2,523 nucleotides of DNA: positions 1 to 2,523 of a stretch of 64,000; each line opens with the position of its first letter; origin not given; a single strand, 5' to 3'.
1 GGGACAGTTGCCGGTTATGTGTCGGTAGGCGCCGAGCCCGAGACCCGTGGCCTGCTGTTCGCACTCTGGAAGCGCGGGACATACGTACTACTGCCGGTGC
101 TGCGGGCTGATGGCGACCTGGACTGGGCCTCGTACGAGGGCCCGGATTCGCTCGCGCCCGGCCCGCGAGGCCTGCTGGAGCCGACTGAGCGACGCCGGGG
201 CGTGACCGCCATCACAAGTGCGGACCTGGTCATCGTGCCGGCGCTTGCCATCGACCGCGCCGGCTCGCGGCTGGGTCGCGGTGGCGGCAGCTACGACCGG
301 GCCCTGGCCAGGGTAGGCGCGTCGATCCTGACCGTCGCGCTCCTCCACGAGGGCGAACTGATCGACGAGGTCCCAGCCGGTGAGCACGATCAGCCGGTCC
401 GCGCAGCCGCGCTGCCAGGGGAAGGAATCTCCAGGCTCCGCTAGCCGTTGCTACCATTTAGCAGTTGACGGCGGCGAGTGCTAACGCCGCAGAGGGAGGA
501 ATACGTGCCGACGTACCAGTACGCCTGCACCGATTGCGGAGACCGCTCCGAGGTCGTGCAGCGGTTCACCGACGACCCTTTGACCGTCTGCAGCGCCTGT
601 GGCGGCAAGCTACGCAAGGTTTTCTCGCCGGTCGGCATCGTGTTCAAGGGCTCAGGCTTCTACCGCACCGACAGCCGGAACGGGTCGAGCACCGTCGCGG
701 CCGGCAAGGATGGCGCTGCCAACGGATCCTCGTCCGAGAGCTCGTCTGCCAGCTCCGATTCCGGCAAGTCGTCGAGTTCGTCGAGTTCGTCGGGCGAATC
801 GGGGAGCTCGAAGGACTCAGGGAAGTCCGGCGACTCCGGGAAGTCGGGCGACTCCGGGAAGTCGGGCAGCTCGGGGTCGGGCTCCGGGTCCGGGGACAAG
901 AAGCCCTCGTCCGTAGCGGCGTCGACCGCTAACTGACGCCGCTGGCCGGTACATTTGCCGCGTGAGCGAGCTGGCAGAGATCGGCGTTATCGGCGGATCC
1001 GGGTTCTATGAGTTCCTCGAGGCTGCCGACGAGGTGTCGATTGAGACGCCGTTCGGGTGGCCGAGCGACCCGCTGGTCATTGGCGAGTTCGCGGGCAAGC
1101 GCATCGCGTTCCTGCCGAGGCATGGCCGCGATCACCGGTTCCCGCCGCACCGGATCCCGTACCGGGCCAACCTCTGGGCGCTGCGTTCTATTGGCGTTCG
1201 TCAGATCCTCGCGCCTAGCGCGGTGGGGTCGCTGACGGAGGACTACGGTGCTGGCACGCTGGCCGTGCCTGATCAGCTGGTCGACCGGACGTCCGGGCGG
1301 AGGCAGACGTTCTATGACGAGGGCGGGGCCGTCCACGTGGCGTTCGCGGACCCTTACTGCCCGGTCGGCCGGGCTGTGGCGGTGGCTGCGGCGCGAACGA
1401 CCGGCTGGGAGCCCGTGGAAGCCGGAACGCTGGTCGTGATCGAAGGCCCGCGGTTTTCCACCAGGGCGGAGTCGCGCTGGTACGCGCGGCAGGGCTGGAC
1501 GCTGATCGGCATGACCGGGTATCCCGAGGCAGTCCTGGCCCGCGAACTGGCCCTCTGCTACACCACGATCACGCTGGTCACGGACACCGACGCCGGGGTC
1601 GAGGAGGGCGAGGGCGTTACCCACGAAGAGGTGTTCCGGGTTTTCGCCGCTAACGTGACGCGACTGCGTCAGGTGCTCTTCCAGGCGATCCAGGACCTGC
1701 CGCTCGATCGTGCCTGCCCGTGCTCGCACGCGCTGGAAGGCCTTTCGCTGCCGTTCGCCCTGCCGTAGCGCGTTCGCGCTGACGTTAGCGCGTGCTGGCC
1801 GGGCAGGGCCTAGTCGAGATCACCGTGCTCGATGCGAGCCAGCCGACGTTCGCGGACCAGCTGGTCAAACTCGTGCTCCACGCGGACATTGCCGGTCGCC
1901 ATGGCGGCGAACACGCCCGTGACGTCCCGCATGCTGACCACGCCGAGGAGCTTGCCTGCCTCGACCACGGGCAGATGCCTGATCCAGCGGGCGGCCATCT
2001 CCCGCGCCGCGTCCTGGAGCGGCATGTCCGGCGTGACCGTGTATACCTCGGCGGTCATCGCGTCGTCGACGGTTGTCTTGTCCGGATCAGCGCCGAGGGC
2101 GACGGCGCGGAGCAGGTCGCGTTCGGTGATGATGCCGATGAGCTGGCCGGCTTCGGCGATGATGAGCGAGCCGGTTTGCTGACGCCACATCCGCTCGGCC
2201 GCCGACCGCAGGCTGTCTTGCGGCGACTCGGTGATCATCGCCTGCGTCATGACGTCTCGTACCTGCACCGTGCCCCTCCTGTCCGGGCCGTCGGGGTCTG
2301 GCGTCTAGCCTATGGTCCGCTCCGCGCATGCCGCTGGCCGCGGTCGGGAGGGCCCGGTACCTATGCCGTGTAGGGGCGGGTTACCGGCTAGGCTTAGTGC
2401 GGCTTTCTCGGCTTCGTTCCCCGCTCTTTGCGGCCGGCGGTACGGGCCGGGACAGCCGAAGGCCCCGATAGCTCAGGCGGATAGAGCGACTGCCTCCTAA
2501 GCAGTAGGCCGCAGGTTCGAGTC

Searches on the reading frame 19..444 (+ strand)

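Call 59: search_protein_families(library=pfam, proteins=[window:19-444:+], max_evalue=0.01)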
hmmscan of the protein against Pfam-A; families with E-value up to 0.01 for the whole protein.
window:19-444:+ (141 aa): 1 family
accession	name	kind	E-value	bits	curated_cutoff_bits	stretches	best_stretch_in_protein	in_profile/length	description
PF01812.26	5-FTHF_cyc-lig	-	1.6e-30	106.9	27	1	1-130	47-183/186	5-formyltetrahydrofolate cyclo-ligase family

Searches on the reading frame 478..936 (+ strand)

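Call 59: search_protein_families(library=pfam, proteins=[window:478-936:+], max_evalue=0.01)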
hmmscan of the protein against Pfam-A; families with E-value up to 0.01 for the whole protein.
window:478-936:+ (152 aa): 3 families
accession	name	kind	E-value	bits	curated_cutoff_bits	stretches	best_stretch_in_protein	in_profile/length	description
PF09723.15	Zn_ribbon_8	-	2.4e-13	50.3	34.4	1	11-49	2-41/41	Zinc ribbon domain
PF24458.1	DUF7573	-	0.0021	18.4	30.2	1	14-41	11-36/39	Domain of unknown function (DUF7573)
PF23455.1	DUF7129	-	0.0052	16.9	30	0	14-46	11-38/45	Domain of unknown function (DUF7129)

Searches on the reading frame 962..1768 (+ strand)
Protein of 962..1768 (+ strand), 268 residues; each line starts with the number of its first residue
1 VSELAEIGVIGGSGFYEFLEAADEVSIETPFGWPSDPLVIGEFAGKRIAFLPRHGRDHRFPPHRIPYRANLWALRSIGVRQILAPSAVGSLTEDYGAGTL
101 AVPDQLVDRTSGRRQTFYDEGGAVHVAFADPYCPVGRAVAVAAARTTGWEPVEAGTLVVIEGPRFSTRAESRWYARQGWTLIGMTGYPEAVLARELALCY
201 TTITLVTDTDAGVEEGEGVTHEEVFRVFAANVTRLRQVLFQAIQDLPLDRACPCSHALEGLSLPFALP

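Call 59: search_protein_families(library=pfam, proteins=[window:962-1768:+], max_evalue=0.01)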
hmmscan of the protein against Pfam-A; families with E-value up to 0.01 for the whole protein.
window:962-1768:+ (268 aa): 1 family
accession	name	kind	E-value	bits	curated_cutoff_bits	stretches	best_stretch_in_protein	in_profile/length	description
PF01048.26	PNP_UDP_1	-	4.8e-41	141.1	25.1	1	6-243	1-232/233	Phosphorylase superfamily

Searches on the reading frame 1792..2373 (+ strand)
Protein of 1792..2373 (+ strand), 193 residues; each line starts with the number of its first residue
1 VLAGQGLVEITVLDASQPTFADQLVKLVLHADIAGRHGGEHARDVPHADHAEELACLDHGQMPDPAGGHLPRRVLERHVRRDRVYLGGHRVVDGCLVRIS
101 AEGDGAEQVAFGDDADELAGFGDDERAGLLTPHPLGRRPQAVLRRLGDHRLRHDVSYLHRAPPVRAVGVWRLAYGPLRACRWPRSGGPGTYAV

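Call 18: find_encoding_contigs(protein=window:1792-2373:+, flank=10000, max_places=10)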
Protein window:1792-2373:+ (193 aa): no gene with exactly this product is on record in the collection.

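Call 59: search_protein_families(library=pfam, proteins=[window:1792-2373:+], max_evalue=0.01)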
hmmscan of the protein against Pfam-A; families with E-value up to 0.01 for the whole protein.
window:1792-2373:+ (193 aa): 0 families

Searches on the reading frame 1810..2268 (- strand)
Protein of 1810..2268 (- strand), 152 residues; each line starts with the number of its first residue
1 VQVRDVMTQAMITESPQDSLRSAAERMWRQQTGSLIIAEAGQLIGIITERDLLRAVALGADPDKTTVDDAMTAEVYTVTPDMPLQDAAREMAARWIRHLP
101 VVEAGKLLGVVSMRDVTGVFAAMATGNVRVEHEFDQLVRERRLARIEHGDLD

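Call 59: search_protein_families(library=pfam, proteins=[window:1810-2268:-], max_evalue=0.01)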
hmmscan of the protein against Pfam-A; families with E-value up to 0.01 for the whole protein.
window:1810-2268:- (152 aa): 1 family
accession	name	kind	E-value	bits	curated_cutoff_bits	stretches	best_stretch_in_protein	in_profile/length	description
PF00571.33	CBS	-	7e-29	100.4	24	2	67-118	1-53/57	CBS domain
